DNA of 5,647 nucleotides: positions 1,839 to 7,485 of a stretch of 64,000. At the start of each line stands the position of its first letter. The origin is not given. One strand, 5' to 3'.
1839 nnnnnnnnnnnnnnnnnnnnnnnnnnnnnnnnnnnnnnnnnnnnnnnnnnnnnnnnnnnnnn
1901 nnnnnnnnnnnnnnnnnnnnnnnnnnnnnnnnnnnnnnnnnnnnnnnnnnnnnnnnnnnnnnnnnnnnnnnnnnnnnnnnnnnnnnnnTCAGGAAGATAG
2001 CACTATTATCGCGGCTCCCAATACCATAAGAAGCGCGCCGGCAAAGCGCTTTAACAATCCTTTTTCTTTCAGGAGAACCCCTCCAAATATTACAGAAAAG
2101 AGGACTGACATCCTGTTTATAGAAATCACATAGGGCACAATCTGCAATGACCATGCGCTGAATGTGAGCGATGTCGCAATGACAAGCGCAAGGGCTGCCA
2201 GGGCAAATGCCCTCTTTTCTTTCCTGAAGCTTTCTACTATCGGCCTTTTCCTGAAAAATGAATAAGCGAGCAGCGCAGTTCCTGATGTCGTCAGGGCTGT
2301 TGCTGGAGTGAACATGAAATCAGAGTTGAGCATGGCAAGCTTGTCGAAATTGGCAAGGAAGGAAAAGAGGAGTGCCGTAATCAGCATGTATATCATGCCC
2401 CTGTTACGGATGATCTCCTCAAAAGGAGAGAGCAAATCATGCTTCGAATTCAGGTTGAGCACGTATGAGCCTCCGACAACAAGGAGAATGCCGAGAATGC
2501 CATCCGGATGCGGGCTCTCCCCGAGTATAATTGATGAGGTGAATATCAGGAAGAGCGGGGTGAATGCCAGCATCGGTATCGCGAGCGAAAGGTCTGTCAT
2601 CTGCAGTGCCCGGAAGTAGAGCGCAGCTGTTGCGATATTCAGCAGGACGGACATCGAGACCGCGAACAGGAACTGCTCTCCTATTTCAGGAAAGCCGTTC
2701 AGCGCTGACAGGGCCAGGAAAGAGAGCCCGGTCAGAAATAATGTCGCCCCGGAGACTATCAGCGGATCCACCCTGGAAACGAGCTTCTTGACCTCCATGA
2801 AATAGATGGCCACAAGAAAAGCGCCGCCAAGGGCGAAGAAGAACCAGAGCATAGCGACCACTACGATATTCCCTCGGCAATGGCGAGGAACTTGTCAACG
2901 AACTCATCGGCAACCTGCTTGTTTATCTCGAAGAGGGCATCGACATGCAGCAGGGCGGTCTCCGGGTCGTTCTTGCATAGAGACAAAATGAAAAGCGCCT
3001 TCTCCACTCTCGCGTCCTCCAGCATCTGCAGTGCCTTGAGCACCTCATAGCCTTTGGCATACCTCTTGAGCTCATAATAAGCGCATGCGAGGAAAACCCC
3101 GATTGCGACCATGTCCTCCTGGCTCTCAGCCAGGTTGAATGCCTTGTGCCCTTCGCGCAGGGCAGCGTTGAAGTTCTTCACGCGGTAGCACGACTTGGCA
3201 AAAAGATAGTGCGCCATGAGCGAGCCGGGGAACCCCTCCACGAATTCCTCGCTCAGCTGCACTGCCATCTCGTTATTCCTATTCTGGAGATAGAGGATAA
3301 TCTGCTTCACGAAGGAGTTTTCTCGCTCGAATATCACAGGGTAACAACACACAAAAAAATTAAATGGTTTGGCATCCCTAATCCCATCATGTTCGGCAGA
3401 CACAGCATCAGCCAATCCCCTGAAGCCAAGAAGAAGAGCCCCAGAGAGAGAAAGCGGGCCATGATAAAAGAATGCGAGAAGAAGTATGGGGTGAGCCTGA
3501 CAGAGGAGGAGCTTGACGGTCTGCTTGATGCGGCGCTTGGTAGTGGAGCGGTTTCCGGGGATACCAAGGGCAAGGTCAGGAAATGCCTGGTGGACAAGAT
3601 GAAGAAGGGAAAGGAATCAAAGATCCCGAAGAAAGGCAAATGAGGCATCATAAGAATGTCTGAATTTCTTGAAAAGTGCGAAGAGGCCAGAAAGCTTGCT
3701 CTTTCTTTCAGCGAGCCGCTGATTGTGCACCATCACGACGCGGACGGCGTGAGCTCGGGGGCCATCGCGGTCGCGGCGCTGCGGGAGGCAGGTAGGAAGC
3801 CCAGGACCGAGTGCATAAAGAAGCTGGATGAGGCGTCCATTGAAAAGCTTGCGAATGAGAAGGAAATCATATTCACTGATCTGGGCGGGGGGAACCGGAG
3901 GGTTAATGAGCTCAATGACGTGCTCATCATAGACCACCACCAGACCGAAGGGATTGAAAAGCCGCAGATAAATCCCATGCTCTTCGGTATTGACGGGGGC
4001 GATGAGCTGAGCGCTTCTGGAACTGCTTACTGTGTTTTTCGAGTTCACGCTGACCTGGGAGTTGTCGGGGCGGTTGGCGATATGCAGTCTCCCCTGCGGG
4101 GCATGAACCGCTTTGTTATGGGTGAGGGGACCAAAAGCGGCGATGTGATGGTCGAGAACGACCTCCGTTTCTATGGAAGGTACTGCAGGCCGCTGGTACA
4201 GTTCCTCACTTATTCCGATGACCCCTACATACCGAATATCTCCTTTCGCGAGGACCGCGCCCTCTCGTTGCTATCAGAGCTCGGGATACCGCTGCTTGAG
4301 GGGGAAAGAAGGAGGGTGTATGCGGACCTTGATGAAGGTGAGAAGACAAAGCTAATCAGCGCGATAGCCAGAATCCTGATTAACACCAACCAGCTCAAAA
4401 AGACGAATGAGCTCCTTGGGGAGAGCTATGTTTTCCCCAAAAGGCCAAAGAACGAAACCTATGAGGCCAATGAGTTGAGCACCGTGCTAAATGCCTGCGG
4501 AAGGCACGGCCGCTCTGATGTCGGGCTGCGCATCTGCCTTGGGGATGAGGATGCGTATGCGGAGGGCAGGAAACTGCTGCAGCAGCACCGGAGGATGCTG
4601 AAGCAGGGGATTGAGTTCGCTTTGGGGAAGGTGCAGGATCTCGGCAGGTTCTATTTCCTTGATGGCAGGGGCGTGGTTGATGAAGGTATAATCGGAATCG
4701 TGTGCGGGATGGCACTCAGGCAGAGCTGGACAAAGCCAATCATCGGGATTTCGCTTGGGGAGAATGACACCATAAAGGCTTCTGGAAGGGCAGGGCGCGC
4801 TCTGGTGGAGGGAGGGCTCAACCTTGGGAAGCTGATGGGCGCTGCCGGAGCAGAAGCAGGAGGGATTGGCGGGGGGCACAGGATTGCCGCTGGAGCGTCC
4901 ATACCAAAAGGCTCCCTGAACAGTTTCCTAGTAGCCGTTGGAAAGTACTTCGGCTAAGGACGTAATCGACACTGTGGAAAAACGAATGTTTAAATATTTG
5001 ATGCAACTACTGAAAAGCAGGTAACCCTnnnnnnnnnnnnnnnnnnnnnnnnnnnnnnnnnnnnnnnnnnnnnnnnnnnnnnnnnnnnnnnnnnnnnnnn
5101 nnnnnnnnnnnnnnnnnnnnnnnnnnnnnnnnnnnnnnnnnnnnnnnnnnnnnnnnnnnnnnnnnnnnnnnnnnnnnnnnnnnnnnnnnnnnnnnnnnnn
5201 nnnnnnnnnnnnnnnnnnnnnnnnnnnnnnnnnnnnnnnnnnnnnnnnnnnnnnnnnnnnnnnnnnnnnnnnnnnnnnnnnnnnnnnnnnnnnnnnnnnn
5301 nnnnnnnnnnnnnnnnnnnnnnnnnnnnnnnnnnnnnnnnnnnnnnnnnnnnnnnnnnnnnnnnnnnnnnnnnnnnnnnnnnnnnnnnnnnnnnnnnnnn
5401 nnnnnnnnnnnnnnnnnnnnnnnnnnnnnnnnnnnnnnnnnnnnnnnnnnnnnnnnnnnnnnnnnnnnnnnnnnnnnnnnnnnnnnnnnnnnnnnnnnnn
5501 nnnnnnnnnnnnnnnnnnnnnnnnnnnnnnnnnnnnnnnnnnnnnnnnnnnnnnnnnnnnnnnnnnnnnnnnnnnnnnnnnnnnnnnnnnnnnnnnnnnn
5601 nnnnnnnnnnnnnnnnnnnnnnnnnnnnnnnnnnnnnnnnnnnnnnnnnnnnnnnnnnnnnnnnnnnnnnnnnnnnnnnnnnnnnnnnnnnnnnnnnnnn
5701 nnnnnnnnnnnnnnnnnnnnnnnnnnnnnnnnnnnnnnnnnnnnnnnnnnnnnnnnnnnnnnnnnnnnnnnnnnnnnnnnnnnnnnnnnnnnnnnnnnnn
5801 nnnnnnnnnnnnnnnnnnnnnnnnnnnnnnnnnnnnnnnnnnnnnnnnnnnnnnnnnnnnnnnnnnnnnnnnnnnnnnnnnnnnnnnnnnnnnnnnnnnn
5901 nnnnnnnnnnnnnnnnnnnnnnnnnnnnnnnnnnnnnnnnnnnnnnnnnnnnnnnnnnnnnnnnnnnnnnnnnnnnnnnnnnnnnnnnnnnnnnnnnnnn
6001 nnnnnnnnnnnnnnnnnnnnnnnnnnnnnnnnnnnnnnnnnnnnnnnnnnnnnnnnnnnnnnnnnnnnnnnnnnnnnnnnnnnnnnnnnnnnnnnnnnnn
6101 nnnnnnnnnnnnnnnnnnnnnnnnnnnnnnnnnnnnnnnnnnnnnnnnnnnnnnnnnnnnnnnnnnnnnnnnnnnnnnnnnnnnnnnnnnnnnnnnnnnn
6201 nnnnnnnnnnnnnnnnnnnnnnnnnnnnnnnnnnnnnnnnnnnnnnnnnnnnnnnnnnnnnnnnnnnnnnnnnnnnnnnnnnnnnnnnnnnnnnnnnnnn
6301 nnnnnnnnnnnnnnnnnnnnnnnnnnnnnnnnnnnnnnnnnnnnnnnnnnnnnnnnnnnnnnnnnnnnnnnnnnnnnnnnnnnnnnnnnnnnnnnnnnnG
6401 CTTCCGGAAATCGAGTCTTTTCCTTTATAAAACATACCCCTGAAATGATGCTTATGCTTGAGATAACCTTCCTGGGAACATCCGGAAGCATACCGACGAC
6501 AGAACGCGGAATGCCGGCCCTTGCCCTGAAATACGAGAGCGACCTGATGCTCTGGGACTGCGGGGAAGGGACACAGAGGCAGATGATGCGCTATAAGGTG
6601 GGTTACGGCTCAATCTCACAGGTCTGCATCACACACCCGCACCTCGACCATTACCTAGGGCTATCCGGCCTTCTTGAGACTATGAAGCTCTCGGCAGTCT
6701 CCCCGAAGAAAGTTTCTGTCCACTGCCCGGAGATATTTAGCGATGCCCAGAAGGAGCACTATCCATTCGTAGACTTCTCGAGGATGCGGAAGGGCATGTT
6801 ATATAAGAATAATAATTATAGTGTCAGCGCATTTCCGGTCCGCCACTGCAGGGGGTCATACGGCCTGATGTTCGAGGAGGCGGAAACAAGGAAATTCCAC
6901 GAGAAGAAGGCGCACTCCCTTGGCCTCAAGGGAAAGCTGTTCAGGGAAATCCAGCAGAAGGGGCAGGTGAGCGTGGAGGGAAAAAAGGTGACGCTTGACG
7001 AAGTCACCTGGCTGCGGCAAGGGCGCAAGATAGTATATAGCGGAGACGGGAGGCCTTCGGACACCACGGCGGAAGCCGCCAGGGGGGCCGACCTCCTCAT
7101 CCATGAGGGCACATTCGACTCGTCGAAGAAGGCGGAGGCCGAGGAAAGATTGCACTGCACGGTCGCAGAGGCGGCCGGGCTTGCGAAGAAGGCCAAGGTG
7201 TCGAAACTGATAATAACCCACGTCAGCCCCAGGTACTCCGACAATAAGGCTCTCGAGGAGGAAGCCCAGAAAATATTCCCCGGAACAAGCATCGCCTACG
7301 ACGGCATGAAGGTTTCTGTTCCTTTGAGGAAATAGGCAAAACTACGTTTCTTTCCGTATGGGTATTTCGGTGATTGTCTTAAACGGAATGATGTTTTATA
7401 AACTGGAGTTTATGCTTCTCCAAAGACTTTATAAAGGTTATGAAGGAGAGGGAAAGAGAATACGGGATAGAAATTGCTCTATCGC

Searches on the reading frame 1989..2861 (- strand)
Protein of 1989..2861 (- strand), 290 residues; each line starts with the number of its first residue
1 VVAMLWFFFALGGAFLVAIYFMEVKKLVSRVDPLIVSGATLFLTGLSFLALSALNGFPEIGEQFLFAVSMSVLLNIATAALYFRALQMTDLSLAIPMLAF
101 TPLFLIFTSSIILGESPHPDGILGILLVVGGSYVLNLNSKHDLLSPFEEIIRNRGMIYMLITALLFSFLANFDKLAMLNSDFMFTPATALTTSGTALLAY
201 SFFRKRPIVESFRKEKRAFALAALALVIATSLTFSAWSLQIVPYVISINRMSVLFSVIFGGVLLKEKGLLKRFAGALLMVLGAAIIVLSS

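Call 91: search_protein_families(library=pfam, proteins=[window:1989-2861:-], max_evalue=0.00001)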
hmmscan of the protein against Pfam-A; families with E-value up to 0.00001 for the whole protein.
window:1989-2861:- (290 aa): 2 families
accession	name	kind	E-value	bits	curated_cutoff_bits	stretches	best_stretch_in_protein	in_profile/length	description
PF00892.27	EamA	-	9.6e-27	94.3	28.2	2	5-136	2-134/135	EamA-like transporter family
PF10639.15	TMEM234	-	7.8e-07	29.6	30.1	0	69-134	45-111/113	Putative transmembrane family 234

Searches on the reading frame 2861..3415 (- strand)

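Call 91: search_protein_families(library=pfam, proteins=[window:2861-3415:-], max_evalue=0.00001)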
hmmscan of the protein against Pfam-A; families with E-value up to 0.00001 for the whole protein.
window:2861-3415:- (184 aa): 1 family
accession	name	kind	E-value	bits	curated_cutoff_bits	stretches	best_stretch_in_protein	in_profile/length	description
PF12895.13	ANAPC3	-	2.6e-07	31.3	27.2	0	41-86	32-76/82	Anaphase-promoting complex, cyclosome, subunit 3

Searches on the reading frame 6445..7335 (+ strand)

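Call 4: search_protein_families(library=pfam, proteins=[window:6445-7335:+], max_evalue=0.1)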
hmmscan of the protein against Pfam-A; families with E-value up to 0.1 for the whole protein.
window:6445-7335:+ (296 aa): 3 families
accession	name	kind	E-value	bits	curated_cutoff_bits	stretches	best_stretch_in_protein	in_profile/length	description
PF12706.13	Lactamase_B_2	-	5.1e-17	62.6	27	2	36-150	4-137/200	Beta-lactamase superfamily domain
PF00753.33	Lactamase_B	-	1e-07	32.5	22.7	1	30-95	13-82/196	Metallo-beta-lactamase superfamily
PF13691.12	Lactamase_B_4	-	1.4e-06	28.3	27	1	18-72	7-63/63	tRNase Z endonuclease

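Call 5: search_protein_families(library=ncbifam, proteins=[window:6445-7335:+], max_evalue=0.1)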
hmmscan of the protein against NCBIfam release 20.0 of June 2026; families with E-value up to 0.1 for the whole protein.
window:6445-7335:+ (296 aa): 19 families
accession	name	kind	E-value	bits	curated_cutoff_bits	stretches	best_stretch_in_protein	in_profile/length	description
NF000801.0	PRK00055.1-3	equivalog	3.9e-84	282.3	252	1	4-294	1-305/307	ribonuclease Z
TIGR02651.1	RNase_Z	equivalog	2.5e-83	279.6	292.95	1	6-291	1-301/302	ribonuclease Z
NF000805.0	PRK00055.2-3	equivalog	2.2e-56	191.4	416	1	3-296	2-304/307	ribonuclease Z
NF000804.0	PRK00055.2-1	equivalog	1.6e-49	168.6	402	1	4-289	3-296/306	ribonuclease Z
NF000800.0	PRK00055.1-1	equivalog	4.9e-48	163.7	398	1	5-290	1-303/305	ribonuclease Z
TIGR02649.1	true_RNase_BN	exception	7e-38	130.4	563.7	1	6-287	1-299/304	ribonuclease BN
NF002558.0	PRK02126.1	subfamily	3.3e-24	85.5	315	2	91-283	125-337/345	ribonuclease Z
NF041851.1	cyc_nuc_deg_phdiest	equivalog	1e-22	80.8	400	2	191-281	153-241/253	cyclic nucleotide-degrading phosphodiesterase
NF041257.1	GntH_guanitoxin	equivalog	1.4e-18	66.9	333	2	7-95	15-106/374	guanitoxin biosynthesis MBL fold metallo-hydrolase GntH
NF000806.0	PRK00055.2-4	equivalog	3.4e-16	59.3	363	2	4-91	1-88/280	ribonuclease Z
TIGR02650.1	RNase_Z_T_toga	equivalog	5.9e-10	38.8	507.05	1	28-284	14-269/277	ribonuclease Z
TIGR03307.1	PhnP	equivalog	4.5e-08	32.7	272.25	2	27-149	41-156/249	phosphonate metabolism protein PhnP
NF038231.1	MBL_Geo_Pelo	equivalog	1.7e-06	27.8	360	1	18-77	29-86/250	GPMC system MBL fold metallohydrolase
NF002553.0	PRK02113.1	equivalog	7.8e-06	25.5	386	1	29-81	41-91/252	MBL fold metallo-hydrolase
TIGR02108.2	PQQ_syn_pqqB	equivalog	0.0021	17.5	245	0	56-149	78-166/298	pyrroloquinoline quinone biosynthesis protein PqqB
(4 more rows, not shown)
